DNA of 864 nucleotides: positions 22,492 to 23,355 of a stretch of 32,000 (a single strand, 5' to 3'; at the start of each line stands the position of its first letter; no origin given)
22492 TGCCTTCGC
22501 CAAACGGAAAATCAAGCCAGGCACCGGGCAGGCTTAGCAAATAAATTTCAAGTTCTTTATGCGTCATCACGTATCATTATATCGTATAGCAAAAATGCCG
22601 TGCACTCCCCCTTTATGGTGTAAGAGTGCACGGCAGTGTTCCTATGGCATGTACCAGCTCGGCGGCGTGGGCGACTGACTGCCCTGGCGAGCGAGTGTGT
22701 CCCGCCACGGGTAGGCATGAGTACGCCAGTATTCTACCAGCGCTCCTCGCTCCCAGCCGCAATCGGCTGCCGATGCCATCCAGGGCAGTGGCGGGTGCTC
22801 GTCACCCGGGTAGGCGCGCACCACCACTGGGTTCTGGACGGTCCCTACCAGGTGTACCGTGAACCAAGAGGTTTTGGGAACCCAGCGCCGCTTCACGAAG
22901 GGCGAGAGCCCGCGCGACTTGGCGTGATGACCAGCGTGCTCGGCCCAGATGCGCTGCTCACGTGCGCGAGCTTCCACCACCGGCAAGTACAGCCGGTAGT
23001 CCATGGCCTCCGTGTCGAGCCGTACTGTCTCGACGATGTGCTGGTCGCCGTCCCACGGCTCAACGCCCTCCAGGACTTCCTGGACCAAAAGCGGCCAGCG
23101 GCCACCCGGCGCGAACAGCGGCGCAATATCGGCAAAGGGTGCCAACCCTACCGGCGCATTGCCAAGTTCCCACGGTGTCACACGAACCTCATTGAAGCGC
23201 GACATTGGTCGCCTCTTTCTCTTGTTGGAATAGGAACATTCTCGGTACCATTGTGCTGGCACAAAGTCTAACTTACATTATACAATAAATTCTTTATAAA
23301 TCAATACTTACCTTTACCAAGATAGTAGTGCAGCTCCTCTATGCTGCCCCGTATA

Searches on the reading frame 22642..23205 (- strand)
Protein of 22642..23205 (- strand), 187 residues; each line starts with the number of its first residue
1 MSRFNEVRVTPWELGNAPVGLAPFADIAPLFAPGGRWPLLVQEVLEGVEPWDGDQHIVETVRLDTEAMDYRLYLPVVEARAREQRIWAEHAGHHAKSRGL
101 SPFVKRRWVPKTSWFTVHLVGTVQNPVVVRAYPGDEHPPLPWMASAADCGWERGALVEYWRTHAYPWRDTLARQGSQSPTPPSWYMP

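Call 5: search_protein_families(library=pfam, proteins=[window:22642-23205:-], max_evalue=10)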
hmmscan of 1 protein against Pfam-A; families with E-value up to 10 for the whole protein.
window:22642-23205:- (187 aa): 0 families

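Call 6: search_protein_families(library=ncbifam, proteins=[window:22642-23205:-], max_evalue=10)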
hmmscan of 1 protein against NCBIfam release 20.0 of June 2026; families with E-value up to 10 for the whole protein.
window:22642-23205:- (187 aa): 0 families

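Call 7: find_homologous_proteins(query=window:22642-23205:-, max_evalue=0.01)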
Query window:22642-23205:- (187 aa): 7 proteins with E <= 0.01 among 147 candidates.
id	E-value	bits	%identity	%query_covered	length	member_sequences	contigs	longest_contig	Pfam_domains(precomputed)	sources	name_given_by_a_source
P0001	5.2e-71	256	99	59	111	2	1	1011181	-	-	-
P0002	4.1e-29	120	44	84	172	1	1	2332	-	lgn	-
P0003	1.8e-28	117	41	94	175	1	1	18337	-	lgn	-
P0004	3.0e-26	110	41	82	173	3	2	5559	-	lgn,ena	-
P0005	7.0e-26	109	38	93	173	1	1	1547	-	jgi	jgi:hypothetical protein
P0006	1.6e-21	95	39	93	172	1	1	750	-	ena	-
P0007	7.1e-21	93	45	71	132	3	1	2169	-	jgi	jgi:hypothetical protein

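Call 8: search_protein_families(library=phrogs, proteins=[window:22642-23205:-], max_evalue=10)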
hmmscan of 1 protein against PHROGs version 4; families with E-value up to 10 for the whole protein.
window:22642-23205:- (187 aa): 0 families

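Call 9: search_protein_families(library=padloc, proteins=[window:22642-23205:-], max_evalue=10)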
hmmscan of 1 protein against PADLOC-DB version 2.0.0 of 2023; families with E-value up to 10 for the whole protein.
window:22642-23205:- (187 aa): 0 families

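Call 14: find_encoding_contigs(protein=P0003, flank=10000)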
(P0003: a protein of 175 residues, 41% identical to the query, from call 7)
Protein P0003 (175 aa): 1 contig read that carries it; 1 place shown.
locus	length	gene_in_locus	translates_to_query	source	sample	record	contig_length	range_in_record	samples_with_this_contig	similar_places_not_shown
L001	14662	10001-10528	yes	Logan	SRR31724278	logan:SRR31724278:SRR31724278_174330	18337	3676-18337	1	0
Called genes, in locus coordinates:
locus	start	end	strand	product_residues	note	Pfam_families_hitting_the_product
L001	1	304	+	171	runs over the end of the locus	PF06185:YecM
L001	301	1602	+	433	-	PF01566:Nramp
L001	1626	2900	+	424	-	PF00479:G6PD_N, PF02781:G6PD_C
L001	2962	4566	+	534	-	PF06418:CTP_synth_N, PF00117:GATase, PF07722:Peptidase_C26 (weak)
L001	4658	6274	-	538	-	PF13589:HATPase_c_3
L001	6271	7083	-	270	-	-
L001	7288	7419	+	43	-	-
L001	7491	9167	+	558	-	PF03485:Arg_tRNA_synt_N, PF00750:tRNA-synt_1d, PF05746:DALR_1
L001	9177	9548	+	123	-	PF01741:MscL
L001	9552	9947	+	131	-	PF01641:SelR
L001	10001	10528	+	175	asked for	-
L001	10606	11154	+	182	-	PF00929:RNase_T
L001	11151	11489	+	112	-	PF04237:YjbR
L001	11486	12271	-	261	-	-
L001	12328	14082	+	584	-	PF01807:Zn_ribbon_DnaG, PF08275:DNAG_N, PF01751:Toprim, PF13155:Toprim_2, PF13362:Toprim_3 (weak), PF13662:Toprim_4, PF10410:DnaB_bind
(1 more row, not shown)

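Call 15: find_encoding_contigs(protein=P0004, flank=10000)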
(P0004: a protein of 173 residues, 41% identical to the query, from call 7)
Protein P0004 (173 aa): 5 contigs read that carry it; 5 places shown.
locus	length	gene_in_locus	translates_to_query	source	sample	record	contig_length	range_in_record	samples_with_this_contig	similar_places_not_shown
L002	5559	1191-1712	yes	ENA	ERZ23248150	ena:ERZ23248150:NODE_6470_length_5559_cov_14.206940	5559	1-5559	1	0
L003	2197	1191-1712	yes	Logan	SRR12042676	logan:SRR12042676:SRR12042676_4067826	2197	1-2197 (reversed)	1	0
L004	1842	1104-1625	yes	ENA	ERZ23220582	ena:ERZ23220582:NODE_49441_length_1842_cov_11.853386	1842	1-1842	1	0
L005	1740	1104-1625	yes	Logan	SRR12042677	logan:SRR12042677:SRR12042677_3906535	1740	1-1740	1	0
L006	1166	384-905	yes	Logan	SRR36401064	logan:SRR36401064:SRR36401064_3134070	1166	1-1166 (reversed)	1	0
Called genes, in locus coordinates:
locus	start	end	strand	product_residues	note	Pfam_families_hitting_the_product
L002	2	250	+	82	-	?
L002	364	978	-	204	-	-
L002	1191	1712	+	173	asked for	-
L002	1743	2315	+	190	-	PF00929:RNase_T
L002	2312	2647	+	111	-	PF04237:YjbR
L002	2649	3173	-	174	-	-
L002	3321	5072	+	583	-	PF01807:Zn_ribbon_DnaG, PF08275:DNAG_N, PF01751:Toprim (weak), PF13155:Toprim_2, PF13662:Toprim_4, PF10410:DnaB_bind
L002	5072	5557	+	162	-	?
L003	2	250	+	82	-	?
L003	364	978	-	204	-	-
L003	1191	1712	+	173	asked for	-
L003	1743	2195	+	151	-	?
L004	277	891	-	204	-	-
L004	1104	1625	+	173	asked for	-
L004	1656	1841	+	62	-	?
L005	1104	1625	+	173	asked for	-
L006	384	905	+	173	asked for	-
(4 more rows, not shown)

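Call 16: find_encoding_contigs(protein=P0002, flank=10000)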
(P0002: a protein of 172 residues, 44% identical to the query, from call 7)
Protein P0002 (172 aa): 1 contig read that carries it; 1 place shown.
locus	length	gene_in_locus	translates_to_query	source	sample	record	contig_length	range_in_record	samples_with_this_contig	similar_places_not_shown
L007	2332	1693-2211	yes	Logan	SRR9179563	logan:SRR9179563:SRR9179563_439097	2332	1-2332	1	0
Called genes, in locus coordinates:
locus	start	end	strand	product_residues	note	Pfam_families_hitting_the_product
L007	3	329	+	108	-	?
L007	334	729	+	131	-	PF01641:SelR, PF24046:At4g08330 (faint)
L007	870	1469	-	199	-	-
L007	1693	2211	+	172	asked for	-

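Call 17: find_encoding_contigs(protein=P0007, flank=10000)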
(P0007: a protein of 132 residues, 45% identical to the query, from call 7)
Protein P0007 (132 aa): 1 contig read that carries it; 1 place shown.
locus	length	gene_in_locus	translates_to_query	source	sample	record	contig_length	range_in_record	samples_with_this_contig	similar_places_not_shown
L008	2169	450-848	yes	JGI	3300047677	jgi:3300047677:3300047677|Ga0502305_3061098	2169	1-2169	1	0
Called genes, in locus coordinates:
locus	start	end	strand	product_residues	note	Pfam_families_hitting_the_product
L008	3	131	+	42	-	?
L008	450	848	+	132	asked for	-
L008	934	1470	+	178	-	PF00929:RNase_T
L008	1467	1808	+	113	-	PF04237:YjbR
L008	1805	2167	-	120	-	?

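Call 18: find_encoding_contigs(protein=P0005, flank=10000)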
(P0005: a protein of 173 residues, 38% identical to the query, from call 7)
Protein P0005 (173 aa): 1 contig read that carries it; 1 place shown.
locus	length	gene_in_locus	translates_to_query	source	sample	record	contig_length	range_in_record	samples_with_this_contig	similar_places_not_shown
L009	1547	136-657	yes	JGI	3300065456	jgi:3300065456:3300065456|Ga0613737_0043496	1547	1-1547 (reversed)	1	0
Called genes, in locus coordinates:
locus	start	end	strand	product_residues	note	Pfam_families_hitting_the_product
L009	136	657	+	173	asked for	-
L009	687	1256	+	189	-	PF00929:RNase_T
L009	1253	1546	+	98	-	?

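Call 19: find_encoding_contigs(protein=P0006, flank=10000)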
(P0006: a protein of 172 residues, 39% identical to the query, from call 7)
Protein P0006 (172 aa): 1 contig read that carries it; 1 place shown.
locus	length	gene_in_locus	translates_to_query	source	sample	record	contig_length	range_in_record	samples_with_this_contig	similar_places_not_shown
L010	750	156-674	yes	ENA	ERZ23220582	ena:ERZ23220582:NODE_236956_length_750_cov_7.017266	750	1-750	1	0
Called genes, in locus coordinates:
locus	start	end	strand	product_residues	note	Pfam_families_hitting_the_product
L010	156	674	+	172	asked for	-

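Call 21: predict_structure(alignment_id=A1)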
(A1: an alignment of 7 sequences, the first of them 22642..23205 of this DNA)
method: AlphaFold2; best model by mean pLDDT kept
length: 187 residues; sequences in the alignment: 7
mean_pLDDT: 78.2   pTM: 0.69
mean pLDDT of the five models: 78.2, 60.9, 58.2, 41.2, 38.8
residues with pLDDT >= 90: 27; 70-90: 121; 50-70: 31; < 50: 8
segments of 3 or more residues with pLDDT < 50: 1-8
pLDDT, mean of each block of 10 residues (from residue 1): 39 90 74 76 90 85 67 67 84 68 74 83 90 81 77 88 84 87 85
secondary structure, 60 per line:
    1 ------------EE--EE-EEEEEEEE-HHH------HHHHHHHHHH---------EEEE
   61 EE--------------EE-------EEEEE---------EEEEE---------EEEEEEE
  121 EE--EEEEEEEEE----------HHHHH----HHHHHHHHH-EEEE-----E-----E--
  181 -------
elements in order: E20-27 H38-47 E57-62 E86-90 E100-104 E114-122 E125-133 H144-148 H153-161 E163-166

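Call 22: search_protein_representatives(alignment_id=A1)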
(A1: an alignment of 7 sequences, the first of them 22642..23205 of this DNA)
Query: 7 sequences, 173 profile positions. Proteins with E-value up to 0.001 (for the whole library): 164; up to 1e-10: 147; up to 1e-30: 64. The best 150 are listed.
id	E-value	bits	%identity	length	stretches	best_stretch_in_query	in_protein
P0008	6.1e-65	234.2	-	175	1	2-172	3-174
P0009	8.0e-64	230.6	-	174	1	2-172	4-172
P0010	1.1e-51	191.1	-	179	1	2-172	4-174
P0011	5.8e-49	182.2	-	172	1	1-172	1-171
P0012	7.2e-49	181.9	-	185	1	2-172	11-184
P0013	7.7e-49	181.8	-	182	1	4-172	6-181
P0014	5.2e-48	179.1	-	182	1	2-172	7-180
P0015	4.0e-46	172.9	-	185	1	2-172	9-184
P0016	1.2e-45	171.4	-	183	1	2-172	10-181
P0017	2.9e-45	170.2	-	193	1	2-172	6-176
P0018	3.1e-45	170.1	-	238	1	2-171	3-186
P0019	4.5e-45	169.5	-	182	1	2-172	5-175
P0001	1.0e-44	168.4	-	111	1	64-172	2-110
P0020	2.0e-44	167.4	-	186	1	2-172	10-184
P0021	2.3e-44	167.2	-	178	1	4-170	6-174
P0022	2.4e-44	167.1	-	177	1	2-171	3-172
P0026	5.4e-44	166.0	-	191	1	2-172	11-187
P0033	1.7e-40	154.6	-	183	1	3-172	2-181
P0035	3.4e-39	150.4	-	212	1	1-172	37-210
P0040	2.4e-37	144.4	-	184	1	2-160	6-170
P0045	1.1e-35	139.0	-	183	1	1-172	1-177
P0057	5.3e-33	130.2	-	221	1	4-172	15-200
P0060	1.5e-32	128.7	-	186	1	4-172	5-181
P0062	2.9e-32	127.8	-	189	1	3-172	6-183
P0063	3.2e-32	127.7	-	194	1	7-165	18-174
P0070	2.8e-31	124.6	-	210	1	3-171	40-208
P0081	6.6e-29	116.9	-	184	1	2-171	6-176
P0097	2.6e-26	108.4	-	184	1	61-172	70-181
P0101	2.5e-25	105.2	-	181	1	1-171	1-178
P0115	2.3e-23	98.9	-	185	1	7-170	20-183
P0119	2.1e-22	95.7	-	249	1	2-172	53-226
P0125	6.4e-21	90.9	-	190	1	3-171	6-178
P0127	1.2e-20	90.0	-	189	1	3-172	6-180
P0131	4.5e-19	84.9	-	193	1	1-171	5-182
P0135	2.6e-18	82.4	-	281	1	60-172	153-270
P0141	1.9e-17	79.6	-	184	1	7-170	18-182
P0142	3.5e-17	78.7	-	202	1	8-159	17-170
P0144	1.1e-16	77.1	-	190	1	2-172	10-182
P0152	8.6e-13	64.4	-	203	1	6-170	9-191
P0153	4.3e-11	58.9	-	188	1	2-171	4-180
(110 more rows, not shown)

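Call 27: fold_search(model_id=the predicted structure, library=pdb)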
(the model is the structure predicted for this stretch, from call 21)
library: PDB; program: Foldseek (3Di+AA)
matches with E <= 10: 557; with E <= 0.001: 0
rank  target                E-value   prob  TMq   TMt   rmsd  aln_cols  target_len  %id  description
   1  2qcp                  1.5e-01  0.20  0.15  0.32  11.4        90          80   10  1.0 A Structure of CusF-Ag(I) residues 10-88 from Escherichia coli (released 2007-10-02)
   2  1zeq                  1.6e-01  0.15  0.15  0.30  11.8        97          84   11  1.5 A Structure of apo-CusF residues 6-88 from Escherichia coli (released 2005-08-02)
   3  4i9x_A                2.6e-01  0.03  0.11  0.11  18.0       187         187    7  Crystal structure of human cytomegalovirus glycoprotein UL141 targeting the death receptor TRAIL-R2 (released 2013-04-03)
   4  3e6z                  3.1e-01  0.08  0.14  0.27  13.7        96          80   10  1.0 A Structure of CusF-W44A-Cu(II) residues 10-88 from Escherichia coli (released 2009-07-07)
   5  9zjv_B                3.3e-01  0.07  0.12  0.04  12.2        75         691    9  Human sterile alpha motif domain-containing protein 9 (SAMD9), asymmetric dimer "wing" shape (released 2026-02-25)
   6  4i9x_B                3.7e-01  0.02  0.11  0.11  16.3       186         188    6  Crystal structure of human cytomegalovirus glycoprotein UL141 targeting the death receptor TRAIL-R2 (released 2013-04-03)
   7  6w3d                  4.2e-01  0.08  0.17  0.24  14.7       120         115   12  Rd1NTF2_05 with long sheet (released 2020-04-15)
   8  2vb2                  4.8e-01  0.10  0.14  0.31  11.4        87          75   11  Crystal structure of Cu(I)CusF (released 2007-12-18)
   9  8rk2_B                6.1e-01  0.03  0.11  0.16  12.5        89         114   11  Human Replication protein A (RPA; trimeric core) - ssDNA complex (released 2024-04-24)
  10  5udz_A                6.4e-01  0.04  0.14  0.17  14.4       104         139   10  Human LIN28A in complex with let-7f-1 microRNA pre-element (released 2017-03-22)
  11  4guc_A                6.4e-01  0.03  0.09  0.14  14.7       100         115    6  1.4 Angstrom resolution crystal structure of uncharacterized protein BA_2500 from Bacillus anthracis str. Ames (released 2012-10-10)
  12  3ef8_A                6.9e-01  0.04  0.14  0.17  17.4       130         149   13  Crystal structure of Putative Scytalone Dehydratase (YP_496742.1) from NOVOSPHINGOBIUM AROMATICIVORANS DSM 12444 at 1. (released 2008-09-30)
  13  3f8t                  6.9e-01  0.01  0.08  0.04  14.8        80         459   18  Crystal structure analysis of a full-length MCM homolog from Methanopyrus kandleri (released 2009-03-03)
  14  1gy7_B                8.2e-01  0.04  0.14  0.20  15.1       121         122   12  N77Y point mutant of S.Cerevisiae NTF2 (released 2002-06-20)
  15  2w2c_K                8.2e-01  0.04  0.15  0.21  17.3       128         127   10  STRUCTURE OF THE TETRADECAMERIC OLIGOMERISATION DOMAIN OF CALCIUM- CALMODULIN DEPENDENT PROTEIN KINASE II DELTA (released 2008-12-23)
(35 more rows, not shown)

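Call 28: find_related_loci(query=A1, collection=genome_contigs, flank=6000)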
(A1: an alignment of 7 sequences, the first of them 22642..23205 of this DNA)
Query A1 (187 aa) in genome_contigs; peptide patterns used: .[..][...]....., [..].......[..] (x = any residue, [..] = any of these).
71 stretches matched a pattern; 2 encode a relative of the query (tblastn E <= 1e-3); 2 distinct loci.
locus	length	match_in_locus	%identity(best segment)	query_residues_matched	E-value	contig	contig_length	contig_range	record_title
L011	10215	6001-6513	39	12-185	1e-26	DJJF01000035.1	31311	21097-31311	MAG TPA_asm: Candidatus Saccharibacteria bacterium UBA6575 UBA6575_contig_486, whole genome shotgun sequence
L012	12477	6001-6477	36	26-186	5e-21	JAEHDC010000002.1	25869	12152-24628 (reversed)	MAG: Candidatus Saccharibacteria bacterium isolate EFPC_124 k127_1253592, whole genome shotgun sequence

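Call 33: find_homologous_proteins(query=A2, max_evalue=0.001)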
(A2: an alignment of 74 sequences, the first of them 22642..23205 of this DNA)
Query A2 (74 sequences) (187 aa, profile of the alignment): 20 proteins with E <= 0.001 among 1879 candidates.
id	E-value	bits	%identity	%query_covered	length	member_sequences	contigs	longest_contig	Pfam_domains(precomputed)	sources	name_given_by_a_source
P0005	3.2e-66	240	38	93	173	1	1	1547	-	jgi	jgi:hypothetical protein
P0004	1.4e-64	235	41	82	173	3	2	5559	-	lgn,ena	-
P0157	6.3e-64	233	38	93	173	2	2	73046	-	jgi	jgi:hypothetical protein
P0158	1.7e-63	231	40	94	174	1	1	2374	-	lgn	-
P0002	3.2e-63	231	44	84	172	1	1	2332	-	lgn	-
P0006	1.4e-61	225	39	93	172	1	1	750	-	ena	-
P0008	1.2e-60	222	39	93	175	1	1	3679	-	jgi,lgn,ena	-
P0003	2.1e-60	221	41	94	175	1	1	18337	-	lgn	-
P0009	2.7e-60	221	46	87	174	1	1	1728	-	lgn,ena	-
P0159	4.7e-60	220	38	93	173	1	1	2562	-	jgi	jgi:hypothetical protein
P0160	2.2e-55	205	41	90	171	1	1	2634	-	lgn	-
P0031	4.9e-55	204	39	87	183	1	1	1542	-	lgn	-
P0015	5.4e-54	201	47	99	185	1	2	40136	-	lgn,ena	-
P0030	1.8e-50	189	38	93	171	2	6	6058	-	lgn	-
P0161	2.0e-47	179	41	90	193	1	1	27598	-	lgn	-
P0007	1.8e-44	169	45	71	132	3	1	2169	-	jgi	jgi:hypothetical protein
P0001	6.0e-34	135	99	59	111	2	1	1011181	-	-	-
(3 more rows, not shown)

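Call 34: find_encoding_contigs(protein=P0015, flank=10000, max_places=2)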
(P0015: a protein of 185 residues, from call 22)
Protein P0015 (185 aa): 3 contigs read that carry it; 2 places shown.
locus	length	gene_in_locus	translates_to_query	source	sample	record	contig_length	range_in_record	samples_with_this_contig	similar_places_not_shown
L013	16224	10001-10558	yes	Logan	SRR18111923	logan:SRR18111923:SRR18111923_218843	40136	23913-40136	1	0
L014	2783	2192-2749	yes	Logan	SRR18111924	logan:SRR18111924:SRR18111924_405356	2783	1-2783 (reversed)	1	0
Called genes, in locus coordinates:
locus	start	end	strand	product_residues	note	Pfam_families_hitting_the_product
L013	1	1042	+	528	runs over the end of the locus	PF06418:CTP_synth_N, PF00117:GATase, PF07722:Peptidase_C26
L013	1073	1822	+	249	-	-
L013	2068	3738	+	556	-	PF03485:Arg_tRNA_synt_N, PF00750:tRNA-synt_1d, PF00133:tRNA-synt_1 (faint), PF05746:DALR_1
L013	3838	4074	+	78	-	-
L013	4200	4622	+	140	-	PF01741:MscL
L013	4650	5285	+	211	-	PF24038:DUF7347 (faint), PF00293:NUDIX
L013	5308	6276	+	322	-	PF13091:PLDc_2 (faint)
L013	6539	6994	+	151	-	-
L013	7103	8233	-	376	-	PF00485:PRK, PF13238:AAA_18 (weak)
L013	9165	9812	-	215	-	-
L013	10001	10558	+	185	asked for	-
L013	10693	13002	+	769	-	-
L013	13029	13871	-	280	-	PF01978:TrmB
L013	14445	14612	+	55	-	-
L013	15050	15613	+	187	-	-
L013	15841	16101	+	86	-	-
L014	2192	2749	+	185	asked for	-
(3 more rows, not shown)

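Call 35: find_encoding_contigs(protein=P0157, flank=10000, max_places=2)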
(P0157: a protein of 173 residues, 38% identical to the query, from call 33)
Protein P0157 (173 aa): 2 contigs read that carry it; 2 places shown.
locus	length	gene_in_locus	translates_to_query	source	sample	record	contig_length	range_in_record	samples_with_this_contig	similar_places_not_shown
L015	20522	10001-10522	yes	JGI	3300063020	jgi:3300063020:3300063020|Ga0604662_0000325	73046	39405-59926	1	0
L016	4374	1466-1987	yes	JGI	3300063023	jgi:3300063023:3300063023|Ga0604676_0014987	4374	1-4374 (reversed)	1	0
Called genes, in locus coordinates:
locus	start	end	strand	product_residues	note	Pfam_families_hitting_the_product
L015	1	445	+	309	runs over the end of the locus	PF03924:CHASE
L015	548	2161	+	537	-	PF06418:CTP_synth_N, PF00117:GATase, PF07722:Peptidase_C26 (weak)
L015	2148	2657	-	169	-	PF07963:N_methyl (weak)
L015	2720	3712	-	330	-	-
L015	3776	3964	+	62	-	-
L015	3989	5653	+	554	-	PF03485:Arg_tRNA_synt_N, PF00133:tRNA-synt_1 (faint), PF00750:tRNA-synt_1d, PF05746:DALR_1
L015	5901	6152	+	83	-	-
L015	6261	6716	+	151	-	PF01741:MscL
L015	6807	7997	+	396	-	PF02812:ELFV_dehydrog_N, PF00208:ELFV_dehydrog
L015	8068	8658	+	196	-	PF02525:Flavodoxin_2, PF03358:FMN_red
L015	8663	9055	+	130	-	PF01641:SelR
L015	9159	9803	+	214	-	-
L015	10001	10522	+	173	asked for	-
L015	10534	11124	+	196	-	PF00929:RNase_T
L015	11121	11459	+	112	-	PF04237:YjbR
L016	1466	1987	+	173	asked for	-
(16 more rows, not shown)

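Call 36: find_encoding_contigs(protein=P0161, flank=10000, max_places=2)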
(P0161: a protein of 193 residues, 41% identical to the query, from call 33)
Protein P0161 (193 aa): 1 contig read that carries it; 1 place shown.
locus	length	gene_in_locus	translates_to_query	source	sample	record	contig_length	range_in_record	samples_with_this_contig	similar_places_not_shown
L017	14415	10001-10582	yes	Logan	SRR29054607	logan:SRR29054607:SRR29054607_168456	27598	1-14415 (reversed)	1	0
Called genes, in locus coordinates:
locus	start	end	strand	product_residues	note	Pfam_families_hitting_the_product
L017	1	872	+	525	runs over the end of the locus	PF06418:CTP_synth_N, PF00117:GATase, PF07722:Peptidase_C26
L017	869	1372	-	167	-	PF07963:N_methyl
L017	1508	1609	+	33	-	-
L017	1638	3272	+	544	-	PF03485:Arg_tRNA_synt_N, PF00750:tRNA-synt_1d, PF05746:DALR_1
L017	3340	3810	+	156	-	PF01741:MscL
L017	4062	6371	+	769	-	PF01326:PPDK_N, PF00391:PEP-utilizers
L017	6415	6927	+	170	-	-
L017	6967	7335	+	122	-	-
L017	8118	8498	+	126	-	PF01641:SelR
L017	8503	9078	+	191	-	-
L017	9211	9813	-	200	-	-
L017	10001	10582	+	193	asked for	-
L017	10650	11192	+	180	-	PF00929:RNase_T (weak)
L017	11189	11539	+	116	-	PF04237:YjbR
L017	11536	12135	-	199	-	-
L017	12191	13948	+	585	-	PF01807:Zn_ribbon_DnaG, PF08275:DNAG_N, PF01751:Toprim, PF13155:Toprim_2, PF13662:Toprim_4, PF10410:DnaB_bind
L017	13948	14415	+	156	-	?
